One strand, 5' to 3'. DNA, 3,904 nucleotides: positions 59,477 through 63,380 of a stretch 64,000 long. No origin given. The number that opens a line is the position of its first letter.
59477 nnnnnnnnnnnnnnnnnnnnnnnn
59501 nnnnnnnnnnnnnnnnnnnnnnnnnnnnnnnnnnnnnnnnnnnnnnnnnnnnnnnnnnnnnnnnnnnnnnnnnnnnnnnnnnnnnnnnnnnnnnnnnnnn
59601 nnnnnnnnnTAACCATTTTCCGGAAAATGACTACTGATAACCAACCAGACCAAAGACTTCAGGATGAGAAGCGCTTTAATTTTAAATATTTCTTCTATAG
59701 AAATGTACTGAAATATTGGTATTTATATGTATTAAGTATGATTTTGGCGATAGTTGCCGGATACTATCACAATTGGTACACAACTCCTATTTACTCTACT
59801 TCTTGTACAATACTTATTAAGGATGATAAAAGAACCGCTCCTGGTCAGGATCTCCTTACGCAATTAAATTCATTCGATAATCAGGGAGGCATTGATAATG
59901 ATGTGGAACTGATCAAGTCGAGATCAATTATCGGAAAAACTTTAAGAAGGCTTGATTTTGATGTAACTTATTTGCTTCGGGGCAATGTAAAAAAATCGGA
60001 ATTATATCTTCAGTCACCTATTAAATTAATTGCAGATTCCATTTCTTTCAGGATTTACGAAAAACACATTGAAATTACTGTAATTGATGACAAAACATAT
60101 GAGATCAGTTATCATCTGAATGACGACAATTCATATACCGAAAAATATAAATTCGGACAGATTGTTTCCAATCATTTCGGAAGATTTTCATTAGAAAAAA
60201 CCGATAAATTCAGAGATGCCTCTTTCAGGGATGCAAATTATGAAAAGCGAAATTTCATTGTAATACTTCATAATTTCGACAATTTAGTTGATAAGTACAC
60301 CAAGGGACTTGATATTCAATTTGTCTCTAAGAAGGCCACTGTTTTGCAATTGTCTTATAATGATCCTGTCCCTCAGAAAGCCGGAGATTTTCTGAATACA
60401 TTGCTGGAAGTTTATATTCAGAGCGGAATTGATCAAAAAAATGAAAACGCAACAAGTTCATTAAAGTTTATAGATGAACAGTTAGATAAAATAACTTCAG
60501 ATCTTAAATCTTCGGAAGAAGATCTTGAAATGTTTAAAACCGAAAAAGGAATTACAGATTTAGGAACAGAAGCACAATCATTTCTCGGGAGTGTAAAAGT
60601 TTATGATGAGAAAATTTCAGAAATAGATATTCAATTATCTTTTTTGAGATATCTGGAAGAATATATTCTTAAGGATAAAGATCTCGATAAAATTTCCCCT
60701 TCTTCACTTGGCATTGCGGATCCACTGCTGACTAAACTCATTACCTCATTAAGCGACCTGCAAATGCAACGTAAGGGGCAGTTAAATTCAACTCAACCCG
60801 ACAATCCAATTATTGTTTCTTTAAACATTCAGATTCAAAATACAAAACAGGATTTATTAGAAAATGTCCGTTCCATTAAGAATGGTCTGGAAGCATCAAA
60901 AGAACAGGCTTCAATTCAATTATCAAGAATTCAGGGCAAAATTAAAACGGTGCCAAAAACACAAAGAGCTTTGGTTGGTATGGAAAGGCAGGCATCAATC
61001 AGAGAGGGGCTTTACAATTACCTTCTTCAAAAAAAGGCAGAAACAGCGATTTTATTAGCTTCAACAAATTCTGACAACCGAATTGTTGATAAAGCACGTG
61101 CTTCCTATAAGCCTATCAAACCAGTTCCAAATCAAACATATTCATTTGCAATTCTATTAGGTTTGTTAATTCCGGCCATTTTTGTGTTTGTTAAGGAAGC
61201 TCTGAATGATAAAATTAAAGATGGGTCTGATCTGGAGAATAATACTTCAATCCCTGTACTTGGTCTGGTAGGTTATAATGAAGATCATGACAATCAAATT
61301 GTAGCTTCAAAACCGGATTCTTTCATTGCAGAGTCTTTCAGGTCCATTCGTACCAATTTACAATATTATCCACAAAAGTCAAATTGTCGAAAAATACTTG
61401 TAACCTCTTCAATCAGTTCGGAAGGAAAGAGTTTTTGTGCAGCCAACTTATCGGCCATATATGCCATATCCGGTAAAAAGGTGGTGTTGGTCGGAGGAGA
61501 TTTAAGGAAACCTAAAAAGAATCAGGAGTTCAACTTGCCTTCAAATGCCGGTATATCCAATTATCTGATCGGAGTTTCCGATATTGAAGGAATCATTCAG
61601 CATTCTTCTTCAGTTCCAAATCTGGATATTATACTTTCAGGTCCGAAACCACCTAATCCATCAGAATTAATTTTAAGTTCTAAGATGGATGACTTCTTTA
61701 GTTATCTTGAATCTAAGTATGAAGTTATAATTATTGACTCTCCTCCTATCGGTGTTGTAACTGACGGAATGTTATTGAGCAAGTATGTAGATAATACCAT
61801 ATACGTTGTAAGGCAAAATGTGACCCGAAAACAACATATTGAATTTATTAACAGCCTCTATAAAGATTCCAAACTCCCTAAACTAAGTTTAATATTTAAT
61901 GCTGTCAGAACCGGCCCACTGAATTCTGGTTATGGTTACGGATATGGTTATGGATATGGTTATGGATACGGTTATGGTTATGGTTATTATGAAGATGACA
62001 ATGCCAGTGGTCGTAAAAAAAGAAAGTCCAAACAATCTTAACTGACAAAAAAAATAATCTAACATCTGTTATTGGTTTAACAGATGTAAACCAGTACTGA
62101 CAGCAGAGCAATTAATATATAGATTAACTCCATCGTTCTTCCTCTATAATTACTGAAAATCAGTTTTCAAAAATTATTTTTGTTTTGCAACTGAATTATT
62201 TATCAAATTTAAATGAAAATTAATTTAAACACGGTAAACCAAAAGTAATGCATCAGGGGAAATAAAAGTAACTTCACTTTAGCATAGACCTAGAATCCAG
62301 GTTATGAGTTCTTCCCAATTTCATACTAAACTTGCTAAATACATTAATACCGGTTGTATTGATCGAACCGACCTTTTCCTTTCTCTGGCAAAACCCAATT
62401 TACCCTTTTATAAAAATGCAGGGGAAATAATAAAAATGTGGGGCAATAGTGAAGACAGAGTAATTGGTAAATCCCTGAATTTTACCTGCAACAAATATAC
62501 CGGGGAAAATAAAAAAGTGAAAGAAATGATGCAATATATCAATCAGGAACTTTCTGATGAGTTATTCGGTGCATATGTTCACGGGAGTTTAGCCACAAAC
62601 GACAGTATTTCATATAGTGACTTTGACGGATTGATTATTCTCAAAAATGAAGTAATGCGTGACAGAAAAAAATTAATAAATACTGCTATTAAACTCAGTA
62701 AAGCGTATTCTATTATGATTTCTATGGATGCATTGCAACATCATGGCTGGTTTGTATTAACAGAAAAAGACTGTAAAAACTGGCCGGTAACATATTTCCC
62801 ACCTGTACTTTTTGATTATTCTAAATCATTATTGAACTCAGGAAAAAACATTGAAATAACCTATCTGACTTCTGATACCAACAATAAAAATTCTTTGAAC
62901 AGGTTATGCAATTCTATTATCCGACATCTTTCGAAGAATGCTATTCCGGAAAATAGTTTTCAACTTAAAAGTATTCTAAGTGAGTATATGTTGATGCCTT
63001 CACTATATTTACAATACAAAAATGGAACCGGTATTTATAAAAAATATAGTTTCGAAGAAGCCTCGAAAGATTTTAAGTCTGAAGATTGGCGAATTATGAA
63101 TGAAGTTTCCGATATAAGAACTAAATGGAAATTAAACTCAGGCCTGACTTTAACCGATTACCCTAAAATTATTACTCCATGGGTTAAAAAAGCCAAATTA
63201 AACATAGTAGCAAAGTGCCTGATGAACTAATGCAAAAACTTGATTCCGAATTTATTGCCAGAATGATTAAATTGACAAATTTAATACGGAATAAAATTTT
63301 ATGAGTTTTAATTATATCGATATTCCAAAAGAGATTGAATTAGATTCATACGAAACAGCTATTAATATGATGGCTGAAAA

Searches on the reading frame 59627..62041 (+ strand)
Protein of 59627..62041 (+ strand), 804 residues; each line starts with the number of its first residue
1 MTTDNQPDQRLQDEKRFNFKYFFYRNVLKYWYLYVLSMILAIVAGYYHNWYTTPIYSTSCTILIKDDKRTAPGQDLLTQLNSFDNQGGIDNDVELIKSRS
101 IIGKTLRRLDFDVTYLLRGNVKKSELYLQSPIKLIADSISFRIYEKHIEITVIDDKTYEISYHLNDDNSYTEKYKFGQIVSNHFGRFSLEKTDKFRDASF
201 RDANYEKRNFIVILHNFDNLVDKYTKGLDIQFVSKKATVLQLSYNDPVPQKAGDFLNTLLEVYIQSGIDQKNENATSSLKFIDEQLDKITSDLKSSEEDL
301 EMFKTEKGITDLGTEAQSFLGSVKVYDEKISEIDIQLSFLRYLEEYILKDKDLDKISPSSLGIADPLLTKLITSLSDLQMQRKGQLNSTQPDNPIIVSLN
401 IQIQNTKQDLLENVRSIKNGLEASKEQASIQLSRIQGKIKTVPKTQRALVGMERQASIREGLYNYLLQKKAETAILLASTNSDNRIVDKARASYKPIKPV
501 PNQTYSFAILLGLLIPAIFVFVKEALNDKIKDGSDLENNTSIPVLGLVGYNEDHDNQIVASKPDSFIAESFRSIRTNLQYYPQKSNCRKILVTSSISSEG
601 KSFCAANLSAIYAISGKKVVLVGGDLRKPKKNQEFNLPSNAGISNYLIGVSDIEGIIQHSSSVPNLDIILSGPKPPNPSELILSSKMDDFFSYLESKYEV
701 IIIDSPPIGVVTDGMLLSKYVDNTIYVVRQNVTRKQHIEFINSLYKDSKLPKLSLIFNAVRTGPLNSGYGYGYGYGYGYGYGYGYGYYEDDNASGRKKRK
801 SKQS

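Call 59: search_protein_families(library=pfam, proteins=[window:59627-62041:+], max_evalue=0.01)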
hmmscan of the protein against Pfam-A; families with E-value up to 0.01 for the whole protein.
window:59627-62041:+ (804 aa): 4 families
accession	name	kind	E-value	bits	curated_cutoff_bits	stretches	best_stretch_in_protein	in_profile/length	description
PF13807.11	GNVR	-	7.4e-11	42.3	27.7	1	444-525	1-82/82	G-rich domain on putative tyrosine kinase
PF13614.12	AAA_31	-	4.9e-05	23.8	27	1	600-716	14-137/177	AAA domain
PF02706.20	Wzz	-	0.00048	20.8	25.5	1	29-108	14-90/91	Chain length determinant protein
PF01656.29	CbiA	-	0.0012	19.3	25.4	1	590-755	1-78/125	CobQ/CobB/MinD/ParA nucleotide binding domain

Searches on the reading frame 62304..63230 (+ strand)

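Call 59: search_protein_families(library=pfam, proteins=[window:62304-63230:+], max_evalue=0.01)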
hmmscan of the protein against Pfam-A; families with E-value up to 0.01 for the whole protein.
window:62304-63230:+ (308 aa): 3 families
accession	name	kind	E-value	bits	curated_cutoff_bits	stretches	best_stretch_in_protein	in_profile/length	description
PF18765.7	Polbeta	-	0.00045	20.8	26.9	1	86-134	12-58/93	Polymerase beta, Nucleotidyltransferase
PF01909.29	NTP_transf_2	-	0.0026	18.5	21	1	87-122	14-52/93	Nucleotidyltransferase domain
PF20879.2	SidM_N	-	0.0072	16.1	27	0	90-129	62-101/285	SidM, N-terminal domain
